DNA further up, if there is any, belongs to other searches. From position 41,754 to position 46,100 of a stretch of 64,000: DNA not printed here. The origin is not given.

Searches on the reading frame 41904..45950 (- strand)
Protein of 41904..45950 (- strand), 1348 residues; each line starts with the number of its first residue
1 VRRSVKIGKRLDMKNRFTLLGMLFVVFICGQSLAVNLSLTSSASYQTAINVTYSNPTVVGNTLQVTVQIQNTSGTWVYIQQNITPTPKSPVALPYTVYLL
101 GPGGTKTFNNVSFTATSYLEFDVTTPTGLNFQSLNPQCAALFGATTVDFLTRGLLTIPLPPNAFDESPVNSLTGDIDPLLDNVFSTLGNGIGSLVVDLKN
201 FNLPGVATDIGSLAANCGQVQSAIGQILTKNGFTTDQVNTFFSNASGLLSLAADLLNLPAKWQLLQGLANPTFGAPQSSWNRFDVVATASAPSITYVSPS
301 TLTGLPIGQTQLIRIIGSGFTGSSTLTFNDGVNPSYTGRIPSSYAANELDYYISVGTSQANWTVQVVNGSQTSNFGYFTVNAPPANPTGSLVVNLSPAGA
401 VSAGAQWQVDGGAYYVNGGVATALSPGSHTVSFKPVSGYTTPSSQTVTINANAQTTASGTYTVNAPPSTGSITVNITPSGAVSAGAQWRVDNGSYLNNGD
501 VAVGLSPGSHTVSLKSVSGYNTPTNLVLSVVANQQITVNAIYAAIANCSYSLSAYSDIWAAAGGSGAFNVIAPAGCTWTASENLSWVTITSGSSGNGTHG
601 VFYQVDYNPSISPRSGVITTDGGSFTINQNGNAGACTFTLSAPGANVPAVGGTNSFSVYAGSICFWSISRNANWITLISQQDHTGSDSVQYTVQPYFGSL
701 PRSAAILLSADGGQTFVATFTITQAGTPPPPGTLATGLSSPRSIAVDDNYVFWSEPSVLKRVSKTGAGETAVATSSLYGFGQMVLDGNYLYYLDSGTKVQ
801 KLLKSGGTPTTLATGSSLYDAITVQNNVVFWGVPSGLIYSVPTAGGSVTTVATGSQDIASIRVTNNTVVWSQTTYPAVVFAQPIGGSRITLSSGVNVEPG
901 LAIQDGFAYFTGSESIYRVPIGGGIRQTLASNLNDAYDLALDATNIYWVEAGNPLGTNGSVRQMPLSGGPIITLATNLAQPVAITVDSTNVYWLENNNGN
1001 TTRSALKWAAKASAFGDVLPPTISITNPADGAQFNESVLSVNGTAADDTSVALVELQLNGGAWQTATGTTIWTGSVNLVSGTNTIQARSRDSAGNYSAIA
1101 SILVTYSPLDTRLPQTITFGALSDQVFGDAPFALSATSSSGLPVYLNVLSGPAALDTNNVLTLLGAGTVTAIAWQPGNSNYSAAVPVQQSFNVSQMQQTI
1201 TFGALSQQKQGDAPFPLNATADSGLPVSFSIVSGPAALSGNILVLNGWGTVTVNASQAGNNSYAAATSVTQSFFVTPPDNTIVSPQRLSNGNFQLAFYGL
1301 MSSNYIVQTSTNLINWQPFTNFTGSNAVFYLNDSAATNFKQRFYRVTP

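Call 45: search_protein_families(library=pfam, proteins=[window:41904-45950:-], max_evalue=0.00001)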
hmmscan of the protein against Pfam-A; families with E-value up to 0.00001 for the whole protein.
window:41904-45950:- (1348 aa): 2 families
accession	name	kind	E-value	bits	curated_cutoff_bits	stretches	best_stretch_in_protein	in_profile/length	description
PF09136.16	Glucodextran_B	-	6.2e-09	36.1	27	1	1021-1098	1-74/83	Glucodextranase, domain B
PF17957.7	Big_7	-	1.4e-08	35.7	24.1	1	1021-1087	1-70/70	Bacterial Ig domain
